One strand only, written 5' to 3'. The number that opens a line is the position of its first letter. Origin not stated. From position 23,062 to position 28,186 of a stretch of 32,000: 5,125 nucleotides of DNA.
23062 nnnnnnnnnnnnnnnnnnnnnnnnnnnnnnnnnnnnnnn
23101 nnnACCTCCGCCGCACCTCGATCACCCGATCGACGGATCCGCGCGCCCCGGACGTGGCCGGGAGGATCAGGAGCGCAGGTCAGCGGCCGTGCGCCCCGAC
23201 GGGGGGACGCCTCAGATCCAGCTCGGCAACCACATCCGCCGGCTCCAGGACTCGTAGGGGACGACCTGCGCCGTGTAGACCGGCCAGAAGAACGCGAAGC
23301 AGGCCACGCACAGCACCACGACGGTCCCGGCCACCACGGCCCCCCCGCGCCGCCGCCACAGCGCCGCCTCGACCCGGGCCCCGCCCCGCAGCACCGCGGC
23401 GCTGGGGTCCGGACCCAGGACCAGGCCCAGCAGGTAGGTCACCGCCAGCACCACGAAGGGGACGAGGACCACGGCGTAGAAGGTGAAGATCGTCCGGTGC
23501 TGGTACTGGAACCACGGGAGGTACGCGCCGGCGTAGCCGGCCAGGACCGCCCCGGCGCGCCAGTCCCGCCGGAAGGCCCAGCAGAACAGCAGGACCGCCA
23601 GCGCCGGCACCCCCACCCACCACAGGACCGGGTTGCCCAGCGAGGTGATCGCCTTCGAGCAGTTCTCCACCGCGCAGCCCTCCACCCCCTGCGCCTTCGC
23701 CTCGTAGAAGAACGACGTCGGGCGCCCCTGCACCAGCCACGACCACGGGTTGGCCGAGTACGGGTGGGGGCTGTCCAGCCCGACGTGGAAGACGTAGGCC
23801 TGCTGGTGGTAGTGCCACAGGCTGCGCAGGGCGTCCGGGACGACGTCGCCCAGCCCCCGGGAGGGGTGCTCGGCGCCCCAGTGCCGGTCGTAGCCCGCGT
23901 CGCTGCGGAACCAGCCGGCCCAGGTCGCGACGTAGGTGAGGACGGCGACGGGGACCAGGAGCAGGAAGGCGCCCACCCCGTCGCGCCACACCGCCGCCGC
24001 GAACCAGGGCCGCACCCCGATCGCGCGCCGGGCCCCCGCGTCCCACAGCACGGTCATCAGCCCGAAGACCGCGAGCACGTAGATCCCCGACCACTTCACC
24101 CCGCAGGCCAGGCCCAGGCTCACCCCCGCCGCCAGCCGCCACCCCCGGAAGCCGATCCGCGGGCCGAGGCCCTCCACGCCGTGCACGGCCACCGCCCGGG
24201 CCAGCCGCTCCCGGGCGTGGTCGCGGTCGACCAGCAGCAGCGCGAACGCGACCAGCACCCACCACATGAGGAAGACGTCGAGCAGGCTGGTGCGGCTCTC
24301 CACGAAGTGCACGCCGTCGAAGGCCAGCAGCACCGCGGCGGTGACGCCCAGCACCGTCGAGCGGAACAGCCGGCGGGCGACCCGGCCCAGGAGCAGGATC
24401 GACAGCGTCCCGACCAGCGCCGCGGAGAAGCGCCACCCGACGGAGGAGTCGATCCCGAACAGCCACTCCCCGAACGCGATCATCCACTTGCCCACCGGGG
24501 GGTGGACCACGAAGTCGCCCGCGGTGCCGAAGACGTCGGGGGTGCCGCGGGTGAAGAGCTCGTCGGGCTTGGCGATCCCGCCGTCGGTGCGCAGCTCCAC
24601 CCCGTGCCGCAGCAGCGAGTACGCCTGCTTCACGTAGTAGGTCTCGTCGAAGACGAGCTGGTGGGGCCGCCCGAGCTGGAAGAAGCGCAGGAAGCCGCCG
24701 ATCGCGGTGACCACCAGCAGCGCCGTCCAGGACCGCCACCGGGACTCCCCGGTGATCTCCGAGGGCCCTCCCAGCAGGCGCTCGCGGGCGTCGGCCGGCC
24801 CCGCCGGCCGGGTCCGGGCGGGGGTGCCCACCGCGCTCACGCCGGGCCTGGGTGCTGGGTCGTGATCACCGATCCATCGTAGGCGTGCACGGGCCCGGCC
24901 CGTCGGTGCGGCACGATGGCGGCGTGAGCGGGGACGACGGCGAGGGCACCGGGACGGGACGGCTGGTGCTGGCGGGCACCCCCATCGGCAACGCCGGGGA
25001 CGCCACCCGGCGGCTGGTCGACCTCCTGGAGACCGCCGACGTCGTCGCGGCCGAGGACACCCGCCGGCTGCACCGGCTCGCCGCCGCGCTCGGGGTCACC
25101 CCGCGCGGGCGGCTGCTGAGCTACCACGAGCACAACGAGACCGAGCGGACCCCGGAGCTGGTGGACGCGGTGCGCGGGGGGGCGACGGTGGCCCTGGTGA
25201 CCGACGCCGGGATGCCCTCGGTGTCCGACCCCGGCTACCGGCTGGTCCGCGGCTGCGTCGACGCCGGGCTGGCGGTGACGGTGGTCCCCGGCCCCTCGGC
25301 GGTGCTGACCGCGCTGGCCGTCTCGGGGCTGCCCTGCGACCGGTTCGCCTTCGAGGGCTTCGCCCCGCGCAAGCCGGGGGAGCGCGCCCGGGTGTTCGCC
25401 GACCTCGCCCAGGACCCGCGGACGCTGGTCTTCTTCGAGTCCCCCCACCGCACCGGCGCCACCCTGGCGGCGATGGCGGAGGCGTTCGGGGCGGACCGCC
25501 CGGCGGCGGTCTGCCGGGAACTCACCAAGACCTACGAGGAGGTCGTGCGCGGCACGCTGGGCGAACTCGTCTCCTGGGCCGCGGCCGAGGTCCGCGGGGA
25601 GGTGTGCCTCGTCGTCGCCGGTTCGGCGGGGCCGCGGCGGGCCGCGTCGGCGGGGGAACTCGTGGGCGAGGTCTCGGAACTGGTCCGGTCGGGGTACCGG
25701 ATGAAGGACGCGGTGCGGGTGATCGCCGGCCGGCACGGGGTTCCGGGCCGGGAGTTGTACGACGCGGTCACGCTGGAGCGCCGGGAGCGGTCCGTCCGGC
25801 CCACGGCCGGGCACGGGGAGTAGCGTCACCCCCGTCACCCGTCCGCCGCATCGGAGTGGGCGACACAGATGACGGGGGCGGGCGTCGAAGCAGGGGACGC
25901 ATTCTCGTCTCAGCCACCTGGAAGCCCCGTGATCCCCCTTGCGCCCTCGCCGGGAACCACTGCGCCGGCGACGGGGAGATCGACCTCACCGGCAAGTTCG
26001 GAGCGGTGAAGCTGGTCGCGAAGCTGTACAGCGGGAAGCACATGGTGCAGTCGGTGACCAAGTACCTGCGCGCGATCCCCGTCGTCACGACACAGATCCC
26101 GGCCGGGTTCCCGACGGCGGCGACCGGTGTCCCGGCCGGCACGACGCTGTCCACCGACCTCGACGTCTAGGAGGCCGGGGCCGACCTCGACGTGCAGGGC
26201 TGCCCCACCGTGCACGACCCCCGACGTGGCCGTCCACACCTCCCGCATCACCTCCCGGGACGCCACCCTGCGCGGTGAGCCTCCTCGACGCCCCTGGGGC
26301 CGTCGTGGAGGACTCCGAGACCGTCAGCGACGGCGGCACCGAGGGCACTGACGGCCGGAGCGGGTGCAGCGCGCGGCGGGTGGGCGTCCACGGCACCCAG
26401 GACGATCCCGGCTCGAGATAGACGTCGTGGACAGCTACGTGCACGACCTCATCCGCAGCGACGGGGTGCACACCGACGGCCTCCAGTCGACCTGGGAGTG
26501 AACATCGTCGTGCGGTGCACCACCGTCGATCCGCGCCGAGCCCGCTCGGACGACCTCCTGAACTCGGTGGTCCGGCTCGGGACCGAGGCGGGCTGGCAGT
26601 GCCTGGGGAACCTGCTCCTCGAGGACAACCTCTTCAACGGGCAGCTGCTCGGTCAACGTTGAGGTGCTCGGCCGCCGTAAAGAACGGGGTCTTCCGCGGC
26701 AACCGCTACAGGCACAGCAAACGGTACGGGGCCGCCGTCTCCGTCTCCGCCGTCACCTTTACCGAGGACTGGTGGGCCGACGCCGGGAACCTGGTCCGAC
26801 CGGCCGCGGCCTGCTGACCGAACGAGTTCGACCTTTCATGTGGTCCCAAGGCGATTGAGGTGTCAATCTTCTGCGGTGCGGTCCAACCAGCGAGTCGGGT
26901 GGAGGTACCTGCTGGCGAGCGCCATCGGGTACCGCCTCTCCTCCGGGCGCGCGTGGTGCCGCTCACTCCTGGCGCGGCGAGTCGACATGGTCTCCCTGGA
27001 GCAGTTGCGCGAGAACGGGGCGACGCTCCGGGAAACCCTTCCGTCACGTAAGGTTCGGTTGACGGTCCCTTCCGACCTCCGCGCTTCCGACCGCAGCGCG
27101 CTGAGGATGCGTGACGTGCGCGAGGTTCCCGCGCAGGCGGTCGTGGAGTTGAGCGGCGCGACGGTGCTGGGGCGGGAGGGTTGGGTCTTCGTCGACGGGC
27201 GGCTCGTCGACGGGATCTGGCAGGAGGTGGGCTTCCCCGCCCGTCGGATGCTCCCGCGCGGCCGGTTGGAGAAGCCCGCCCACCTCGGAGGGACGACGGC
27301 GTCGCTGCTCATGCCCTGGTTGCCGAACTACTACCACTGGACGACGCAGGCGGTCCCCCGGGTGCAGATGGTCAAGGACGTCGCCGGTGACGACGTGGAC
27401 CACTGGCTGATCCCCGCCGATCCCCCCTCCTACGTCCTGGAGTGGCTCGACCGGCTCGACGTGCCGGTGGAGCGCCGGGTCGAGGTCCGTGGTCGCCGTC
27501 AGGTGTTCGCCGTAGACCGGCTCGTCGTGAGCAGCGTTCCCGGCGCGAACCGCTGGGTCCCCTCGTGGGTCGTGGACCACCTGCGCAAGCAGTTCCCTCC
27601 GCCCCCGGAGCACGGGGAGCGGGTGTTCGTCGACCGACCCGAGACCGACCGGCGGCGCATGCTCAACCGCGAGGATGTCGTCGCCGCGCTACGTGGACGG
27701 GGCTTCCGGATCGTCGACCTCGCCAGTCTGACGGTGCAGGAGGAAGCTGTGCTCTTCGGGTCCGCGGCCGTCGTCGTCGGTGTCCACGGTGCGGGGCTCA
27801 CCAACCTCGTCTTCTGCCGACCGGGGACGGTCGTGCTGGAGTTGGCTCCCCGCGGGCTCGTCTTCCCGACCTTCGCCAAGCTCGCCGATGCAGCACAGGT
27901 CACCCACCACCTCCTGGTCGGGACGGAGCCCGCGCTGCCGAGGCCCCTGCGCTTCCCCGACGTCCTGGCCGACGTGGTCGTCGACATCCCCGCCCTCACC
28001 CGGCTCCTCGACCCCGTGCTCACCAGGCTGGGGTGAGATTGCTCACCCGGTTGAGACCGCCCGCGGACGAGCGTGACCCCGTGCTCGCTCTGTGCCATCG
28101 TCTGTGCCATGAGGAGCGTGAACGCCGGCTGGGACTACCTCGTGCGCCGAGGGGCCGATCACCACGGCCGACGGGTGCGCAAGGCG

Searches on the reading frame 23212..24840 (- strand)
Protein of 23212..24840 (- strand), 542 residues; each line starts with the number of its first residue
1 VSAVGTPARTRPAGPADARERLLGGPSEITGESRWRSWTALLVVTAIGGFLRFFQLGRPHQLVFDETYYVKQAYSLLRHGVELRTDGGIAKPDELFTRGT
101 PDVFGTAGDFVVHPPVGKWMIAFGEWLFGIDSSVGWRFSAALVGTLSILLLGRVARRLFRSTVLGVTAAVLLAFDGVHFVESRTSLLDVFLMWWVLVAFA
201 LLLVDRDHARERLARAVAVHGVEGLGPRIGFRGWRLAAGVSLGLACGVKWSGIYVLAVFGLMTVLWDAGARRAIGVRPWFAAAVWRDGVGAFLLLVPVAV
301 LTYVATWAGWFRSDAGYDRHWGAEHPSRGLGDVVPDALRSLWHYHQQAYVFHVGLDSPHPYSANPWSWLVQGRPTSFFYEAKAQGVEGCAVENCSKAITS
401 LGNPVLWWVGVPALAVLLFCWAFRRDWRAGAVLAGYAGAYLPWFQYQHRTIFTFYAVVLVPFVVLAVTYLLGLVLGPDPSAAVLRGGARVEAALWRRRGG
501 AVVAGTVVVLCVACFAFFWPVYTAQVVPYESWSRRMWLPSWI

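Call 17: search_protein_families(library=pfam, proteins=[window:23212-24840:-], max_evalue=0.001)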
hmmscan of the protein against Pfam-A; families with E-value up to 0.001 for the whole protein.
window:23212-24840:- (542 aa): 3 families
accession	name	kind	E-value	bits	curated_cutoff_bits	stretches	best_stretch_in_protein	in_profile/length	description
PF16192.10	PMT_4TMC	-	1.2e-17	64.6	32.4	1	338-541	2-202/202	C-terminal four TMM region of protein-O-mannosyltransferase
PF02366.24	PMT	-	2.8e-15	57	22.7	1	44-304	3-236/245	Dolichyl-phosphate-mannose-protein mannosyltransferase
PF13231.12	PMT_2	-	1.2e-09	39.1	26.1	1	113-218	2-106/160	Dolichyl-phosphate-mannose-protein mannosyltransferase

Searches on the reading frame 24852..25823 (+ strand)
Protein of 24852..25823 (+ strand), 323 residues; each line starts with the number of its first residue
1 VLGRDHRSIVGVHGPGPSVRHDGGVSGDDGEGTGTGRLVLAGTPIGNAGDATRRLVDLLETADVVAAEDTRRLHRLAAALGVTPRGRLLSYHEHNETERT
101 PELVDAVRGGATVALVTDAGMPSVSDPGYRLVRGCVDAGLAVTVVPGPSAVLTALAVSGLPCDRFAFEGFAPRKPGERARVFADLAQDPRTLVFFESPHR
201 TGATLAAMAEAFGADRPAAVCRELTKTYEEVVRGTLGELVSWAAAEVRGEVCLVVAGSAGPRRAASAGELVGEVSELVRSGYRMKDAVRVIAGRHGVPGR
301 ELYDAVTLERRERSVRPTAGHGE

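Call 17: search_protein_families(library=pfam, proteins=[window:24852-25823:+], max_evalue=0.001)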
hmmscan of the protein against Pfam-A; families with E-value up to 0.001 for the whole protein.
window:24852-25823:+ (323 aa): 1 family
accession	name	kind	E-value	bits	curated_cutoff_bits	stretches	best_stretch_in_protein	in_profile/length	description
PF00590.25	TP_methylase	-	4.8e-38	131.7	27.8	1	37-239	1-211/212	Tetrapyrrole (Corrin/Porphyrin) Methylases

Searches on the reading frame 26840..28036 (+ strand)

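Call 17: search_protein_families(library=pfam, proteins=[window:26840-28036:+], max_evalue=0.001)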
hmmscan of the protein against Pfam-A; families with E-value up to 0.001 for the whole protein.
window:26840-28036:+ (398 aa): 1 family
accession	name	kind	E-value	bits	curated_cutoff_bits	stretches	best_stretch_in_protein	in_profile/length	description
PF04577.19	Glyco_transf_61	-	9e-28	97.7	27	1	164-333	1-137/137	Glycosyltransferase 61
